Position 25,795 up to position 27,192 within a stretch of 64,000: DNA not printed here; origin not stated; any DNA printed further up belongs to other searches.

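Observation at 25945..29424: Coupled operon of a Nudix-like protein, an ATP-grasp ligase and a PhoH-like ATPase, under the third leader copy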

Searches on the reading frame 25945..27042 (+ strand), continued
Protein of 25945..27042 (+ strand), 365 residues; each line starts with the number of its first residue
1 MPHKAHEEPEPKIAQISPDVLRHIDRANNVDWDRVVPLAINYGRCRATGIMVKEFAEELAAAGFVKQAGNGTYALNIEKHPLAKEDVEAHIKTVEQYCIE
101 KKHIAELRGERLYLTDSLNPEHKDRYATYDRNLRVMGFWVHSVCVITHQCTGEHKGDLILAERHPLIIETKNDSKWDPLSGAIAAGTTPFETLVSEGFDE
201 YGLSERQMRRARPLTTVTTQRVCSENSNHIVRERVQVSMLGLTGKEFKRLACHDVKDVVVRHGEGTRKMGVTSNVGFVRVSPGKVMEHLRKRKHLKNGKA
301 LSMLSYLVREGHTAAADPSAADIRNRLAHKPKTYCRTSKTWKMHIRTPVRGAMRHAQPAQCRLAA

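Call 36: predict_structure(alignment_id=A2)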
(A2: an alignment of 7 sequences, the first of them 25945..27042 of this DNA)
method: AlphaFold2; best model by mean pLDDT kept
length: 365 residues; sequences in the alignment: 7
mean_pLDDT: 39.6   pTM: 0.30
mean pLDDT of the five models: 39.6, 38.3, 37.9, 37.8, 36.9
residues with pLDDT >= 90: 0; 70-90: 22; 50-70: 62; < 50: 281
segments of 3 or more residues with pLDDT < 50: 1-32, 43-49, 103-286, 292-303, 313-316, 326-365
pLDDT, mean of each block of 10 residues (from residue 1): 34 29 32 53 48 67 81 74 65 63 41 31 28 29 22 22 21 25 23 26 40 28 25 32 46 30 29 28 47 47 51 51 48 35 37 41 31
secondary structure, 60 per line:
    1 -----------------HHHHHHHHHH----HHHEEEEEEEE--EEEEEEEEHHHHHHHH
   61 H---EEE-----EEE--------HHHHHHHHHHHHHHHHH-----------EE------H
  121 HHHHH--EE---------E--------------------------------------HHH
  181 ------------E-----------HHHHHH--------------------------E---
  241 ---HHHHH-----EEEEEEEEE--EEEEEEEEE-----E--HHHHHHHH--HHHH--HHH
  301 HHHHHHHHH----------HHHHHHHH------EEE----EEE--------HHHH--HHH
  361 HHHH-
elements in order: H18-27 E35-42 E45-52 H53-61 E65-67 E73-75 H84-100 H120-125 H205-210 H244-248 E254-262 E265-273 H282-289 H292-295 H298-309 H320-327 E334-336 E341-343 H352-355 H358-364
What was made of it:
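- Tried and rejected: First AlphaFold2 run of A. With only 7 close sequences it gave pLDDT 39.6 and was unusable (call 36).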

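Call 39: search_protein_families(library=pfam, alignment_id=A1, max_evalue=10)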
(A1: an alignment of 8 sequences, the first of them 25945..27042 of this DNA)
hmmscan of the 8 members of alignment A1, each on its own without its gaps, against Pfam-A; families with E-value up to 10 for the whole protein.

A. member 1, window:25945-27042:+ (365 aa): 2 families
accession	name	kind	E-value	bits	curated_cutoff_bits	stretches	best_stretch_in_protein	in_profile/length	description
PF05604.16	DUF776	-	0.13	13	25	1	328-355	49-76/180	Protein of unknown function (DUF776)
PF00293.34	NUDIX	-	0.17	12.4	21.1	1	153-258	16-118/134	NUDIX domain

B. families by the number of members that match (of 8 scanned): 3 families
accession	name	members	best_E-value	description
PF00293.34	NUDIX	4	0.014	NUDIX domain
PF23219.2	LAMB1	1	0.032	LAMB1-4 helical domain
PF05604.16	DUF776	1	0.13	Protein of unknown function (DUF776)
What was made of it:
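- On Nudix superfamily (PF00293): Four of 8 close members match weakly (call 39).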

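Call 42: search_protein_representatives(alignment_id=A2)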
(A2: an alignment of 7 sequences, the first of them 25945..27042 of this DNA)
Query: 7 sequences, 362 profile positions. Proteins with E-value up to 0.001 (for the whole library): 7; up to 1e-10: 6; up to 1e-30: 6. The best 7 are listed.
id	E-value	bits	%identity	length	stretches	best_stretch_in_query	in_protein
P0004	9.6e-204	693.0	-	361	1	1-360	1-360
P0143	6.6e-103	361.3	-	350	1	5-340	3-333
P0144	1.4e-90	320.7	-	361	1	7-330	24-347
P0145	1.2e-61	225.5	-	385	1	22-350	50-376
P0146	1.0e-45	173.1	-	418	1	11-353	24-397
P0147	1.2e-39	153.2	-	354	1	10-325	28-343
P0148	7.2e-04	35.5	-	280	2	80-247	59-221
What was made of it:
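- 25945..27042 (+): Gene A, 365 aa. A divergent Nudix-fold protein of the DUF4743+Nudix (PDB 3DUP) type. Its degenerate Nudix box is G181-x5-T-x7-S-E196-G-F-D199-E200-Y-G202-L. Only 7 cluster representatives exist among 1.84 billion proteins (call 42).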

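Call 43: search_protein_families(library=pfam, proteins=[P0143, P0144, P0145, P0146, P0147, P0148], max_evalue=1)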
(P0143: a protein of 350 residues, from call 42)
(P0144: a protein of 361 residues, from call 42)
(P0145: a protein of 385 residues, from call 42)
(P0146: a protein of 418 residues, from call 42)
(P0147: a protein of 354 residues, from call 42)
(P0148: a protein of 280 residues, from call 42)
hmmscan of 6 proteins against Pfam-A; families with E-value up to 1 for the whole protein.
P0143 (350 aa): 2 families
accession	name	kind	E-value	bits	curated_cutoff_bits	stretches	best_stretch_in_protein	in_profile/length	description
PF03131.22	bZIP_Maf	-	0.05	14.6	22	1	265-311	15-63/92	bZIP Maf transcription factor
PF06870.17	RNA_pol_I_A49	-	0.16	11.3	27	1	238-322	181-269/377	A49-like RNA polymerase I associated factor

P0144 (361 aa): 1 family
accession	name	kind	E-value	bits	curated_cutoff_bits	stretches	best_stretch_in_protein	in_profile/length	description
PF00293.34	NUDIX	-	0.00013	22.4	21.1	1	170-228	15-66/134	NUDIX domain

P0145 (385 aa): 0 families

P0146 (418 aa): 2 families
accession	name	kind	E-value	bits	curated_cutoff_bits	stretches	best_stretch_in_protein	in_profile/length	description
PF00293.34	NUDIX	-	0.0016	18.9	21.1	1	191-244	17-66/134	NUDIX domain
PF11225.14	DUF3024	-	0.031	14.9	24.9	1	105-149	5-49/112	Domain of unknown function (DUF3024)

P0147 (354 aa): 1 family
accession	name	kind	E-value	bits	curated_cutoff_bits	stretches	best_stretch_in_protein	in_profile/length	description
PF00293.34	NUDIX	-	0.0029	18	21.1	1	178-258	11-96/134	NUDIX domain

P0148 (280 aa): 2 families
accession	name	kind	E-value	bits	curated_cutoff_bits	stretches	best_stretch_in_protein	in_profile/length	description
PF00293.34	NUDIX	-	2.6e-13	50.6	21.1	1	119-239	7-119/134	NUDIX domain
PF15916.11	DUF4743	-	0.00029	21.3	25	1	14-114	14-117/118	Domain of unknown function (DUF4743)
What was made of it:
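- On Nudix superfamily (PF00293): The distant homologue P0144 reaches 22.4 bits (call 43).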

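Call 47: search_solved_structures(query=P0148, max_evalue=0.001)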
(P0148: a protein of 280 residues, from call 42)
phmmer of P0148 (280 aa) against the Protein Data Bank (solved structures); distinct sequences matched with E-value up to 0.001: 3.
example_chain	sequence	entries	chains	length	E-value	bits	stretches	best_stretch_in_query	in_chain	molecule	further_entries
3dup_A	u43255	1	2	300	1.6e-36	129.3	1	74-277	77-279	MutT/nudix family protein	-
1q27_A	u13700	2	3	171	2.1e-07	33.8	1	127-177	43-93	Putative Nudix hydrolase DR0079 | Putative Nudix hydrolase DR_0079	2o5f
2fkb_A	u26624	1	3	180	0.00032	23.4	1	129-177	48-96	Putative Nudix hydrolase yfcD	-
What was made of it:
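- On DUF4743+Nudix (3DUP/YJR142W type): P0148 itself matches 3DUP at E 2e-36 (call 47).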

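Call 49: find_encoding_contigs(protein=P0144, flank=8000, max_places=2)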
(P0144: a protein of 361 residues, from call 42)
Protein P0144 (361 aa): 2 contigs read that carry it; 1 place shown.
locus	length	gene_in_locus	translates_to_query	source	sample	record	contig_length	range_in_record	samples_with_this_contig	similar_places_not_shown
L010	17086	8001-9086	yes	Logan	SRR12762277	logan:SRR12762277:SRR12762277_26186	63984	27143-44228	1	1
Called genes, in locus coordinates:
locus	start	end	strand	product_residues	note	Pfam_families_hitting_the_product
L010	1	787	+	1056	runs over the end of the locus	-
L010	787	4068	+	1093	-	-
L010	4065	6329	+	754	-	-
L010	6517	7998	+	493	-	PF10423:AMNp_N, PF01048:PNP_UDP_1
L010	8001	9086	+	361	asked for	-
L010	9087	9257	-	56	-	-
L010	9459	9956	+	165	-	-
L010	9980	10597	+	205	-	PF01965:DJ-1_PfpI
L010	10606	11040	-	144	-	PF09912:DUF2141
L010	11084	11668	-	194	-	PF03358:FMN_red (weak)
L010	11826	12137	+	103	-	PF01022:HTH_5, PF12840:HTH_20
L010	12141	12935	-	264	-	PF01863:YgjP-like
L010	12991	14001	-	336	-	PF09982:LpxR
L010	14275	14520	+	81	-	-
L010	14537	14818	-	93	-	-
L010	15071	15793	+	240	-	PF00081:Sod_Fe_N, PF02777:Sod_Fe_C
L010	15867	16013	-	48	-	-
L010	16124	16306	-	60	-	PF07043:DUF1328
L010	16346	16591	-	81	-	PF13441:Gly-zipper_YMGG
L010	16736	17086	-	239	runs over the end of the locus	PF00072:Response_reg, PF00486:Trans_reg_C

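Call 50: find_encoding_contigs(protein=P0146, flank=8000, max_places=2)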
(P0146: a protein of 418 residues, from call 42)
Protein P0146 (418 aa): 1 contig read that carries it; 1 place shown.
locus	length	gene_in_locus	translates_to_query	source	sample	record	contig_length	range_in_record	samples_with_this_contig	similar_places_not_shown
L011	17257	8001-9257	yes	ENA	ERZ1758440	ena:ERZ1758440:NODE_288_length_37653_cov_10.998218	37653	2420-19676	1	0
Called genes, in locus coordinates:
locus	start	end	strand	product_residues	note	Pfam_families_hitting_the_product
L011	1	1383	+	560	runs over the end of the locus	PF03460:NIR_SIR_ferr, PF01077:NIR_SIR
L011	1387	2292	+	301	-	PF01507:PAPS_reduct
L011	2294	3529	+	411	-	PF00009:GTP_EFTU, PF01926:MMR_HSR1 (faint), PF22594:GTP-eEF1A_C (faint)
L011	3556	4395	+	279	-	PF02219:MTHFR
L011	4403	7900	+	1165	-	PF02574:S-methyl_trans, PF00809:Pterin_bind, PF02607:B12-binding_2, PF02310:B12-binding, PF02965:Met_synt_B12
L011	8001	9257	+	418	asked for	-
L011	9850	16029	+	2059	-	PF05860:TPS, PF21722:Gly_rich_2, PF18676:MBG_2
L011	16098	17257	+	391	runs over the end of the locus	PF00890:FAD_binding_2, PF01266:DAO (faint), PF03486:HI0933_like, PF07992:Pyr_redox_2, PF12831:FAD_oxidored, PF13450:NAD_binding_8 (weak), PF13738:Pyr_redox_3 (faint), PF22780:HI0933_like_1st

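Call 51: find_related_loci(query=A6, collection=genome_contigs, flank=10000)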
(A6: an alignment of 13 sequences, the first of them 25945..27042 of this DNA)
Query A6 (365 aa) in genome_contigs; peptide patterns used: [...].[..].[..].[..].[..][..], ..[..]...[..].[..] (x = any residue, [..] = any of these).
52 stretches matched a pattern; 1 encode a relative of the query (tblastn E <= 1e-3); 1 distinct loci.
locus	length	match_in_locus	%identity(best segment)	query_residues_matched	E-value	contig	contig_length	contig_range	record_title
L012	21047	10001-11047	50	12-358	5e-106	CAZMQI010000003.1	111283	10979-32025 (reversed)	MAG TPA_asm: uncultured Rhodospirillales bacterium isolate SRP287051_co1_143 genome assembly, contig: NODE_389_length_11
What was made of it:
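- Tried and rejected: Only one further genome encodes A (call 51).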

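Call 53: search_protein_families(library=padloc, proteins=[window:25945-27042:+], max_evalue=0.01)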
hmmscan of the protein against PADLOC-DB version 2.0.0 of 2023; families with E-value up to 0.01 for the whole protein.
window:25945-27042:+ (365 aa): 0 families

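Call 62: predict_structure(alignment_id=A7)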
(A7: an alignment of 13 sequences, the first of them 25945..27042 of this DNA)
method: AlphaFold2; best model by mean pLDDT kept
length: 365 residues; sequences in the alignment: 13
mean_pLDDT: 85.8   pTM: 0.82
mean pLDDT of the five models: 85.8, 85.8, 85.6, 84.7, 84.5
residues with pLDDT >= 90: 229; 70-90: 92; 50-70: 13; < 50: 31
segments of 3 or more residues with pLDDT < 50: 1-12, 347-365
pLDDT, mean of each block of 10 residues (from residue 1): 37 61 83 94 94 97 94 93 96 97 93 94 94 96 97 94 92 91 95 97 97 93 89 96 97 90 83 95 88 86 91 73 77 82 57 33 30
secondary structure, 60 per line:
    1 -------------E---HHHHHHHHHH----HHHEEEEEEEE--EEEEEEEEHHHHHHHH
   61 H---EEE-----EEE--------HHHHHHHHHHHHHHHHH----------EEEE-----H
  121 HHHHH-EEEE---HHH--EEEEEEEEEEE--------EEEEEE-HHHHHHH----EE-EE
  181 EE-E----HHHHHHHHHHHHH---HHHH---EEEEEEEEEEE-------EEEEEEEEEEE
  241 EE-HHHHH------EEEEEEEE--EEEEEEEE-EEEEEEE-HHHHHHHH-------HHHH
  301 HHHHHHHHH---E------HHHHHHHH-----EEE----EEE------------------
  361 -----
elements in order: H18-27 E35-42 E45-52 H53-61 E65-67 E73-75 H84-100 E111-114 H120-125 E127-130 E139-149 E158-163 H165-171 E179-182 H189-201 H205-208 E212-222 E230-242 H244-248 E255-262 E265-272 E274-280 H282-289 H297-309 H320-327 E333-335 E340-342
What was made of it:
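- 25945..27042 (+): AlphaFold2 model with pLDDT 85.8 and pTM 0.82 (call 62).
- On Nudix superfamily (PF00293): AlphaFold2 model with pLDDT 85.8 (call 62).
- Tried and rejected: Adding six distant homologues fixed it (call 62).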
